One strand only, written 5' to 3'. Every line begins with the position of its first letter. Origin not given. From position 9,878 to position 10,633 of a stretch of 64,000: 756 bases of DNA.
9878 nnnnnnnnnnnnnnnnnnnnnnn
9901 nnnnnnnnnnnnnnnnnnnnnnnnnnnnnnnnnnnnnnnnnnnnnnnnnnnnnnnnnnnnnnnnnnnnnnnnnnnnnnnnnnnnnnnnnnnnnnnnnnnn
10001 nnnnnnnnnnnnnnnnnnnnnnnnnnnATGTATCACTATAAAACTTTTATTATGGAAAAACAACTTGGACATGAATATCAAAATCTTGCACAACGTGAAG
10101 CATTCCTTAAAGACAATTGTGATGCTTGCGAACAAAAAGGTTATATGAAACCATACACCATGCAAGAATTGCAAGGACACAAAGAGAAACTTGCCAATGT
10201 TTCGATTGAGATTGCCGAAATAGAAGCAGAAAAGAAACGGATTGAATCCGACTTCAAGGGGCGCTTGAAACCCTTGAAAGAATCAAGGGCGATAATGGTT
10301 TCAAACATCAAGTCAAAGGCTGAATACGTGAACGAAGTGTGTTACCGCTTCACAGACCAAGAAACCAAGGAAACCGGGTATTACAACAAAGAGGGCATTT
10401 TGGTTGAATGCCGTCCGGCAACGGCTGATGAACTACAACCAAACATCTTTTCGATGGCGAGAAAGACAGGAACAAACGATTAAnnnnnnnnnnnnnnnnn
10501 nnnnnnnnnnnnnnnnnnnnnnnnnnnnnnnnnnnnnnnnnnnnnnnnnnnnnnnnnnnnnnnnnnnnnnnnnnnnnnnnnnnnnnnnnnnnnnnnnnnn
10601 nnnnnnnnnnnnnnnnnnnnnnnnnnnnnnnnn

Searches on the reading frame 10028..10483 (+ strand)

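Call 42: search_protein_families(library=pfam, max_evalue=0.01, proteins=[window:10028-10483:+])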
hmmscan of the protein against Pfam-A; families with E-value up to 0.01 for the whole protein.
window:10028-10483:+ (151 aa): 1 family
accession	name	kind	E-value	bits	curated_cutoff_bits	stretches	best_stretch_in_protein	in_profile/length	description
PF03112.19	DUF244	-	0.0015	18.8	22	1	52-110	72-130/161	Uncharacterized protein family (ORF7) DUF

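Call 68: search_protein_families(library=phrogs, max_evalue=0.01, proteins=[window:10052-10483:+])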
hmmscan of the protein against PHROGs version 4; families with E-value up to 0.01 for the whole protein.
window:10052-10483:+ (143 aa): 1 family
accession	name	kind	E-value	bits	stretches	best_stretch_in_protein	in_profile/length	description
phrog_12688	-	unknown function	4.2e-50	170.2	1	1-142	1-141/142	-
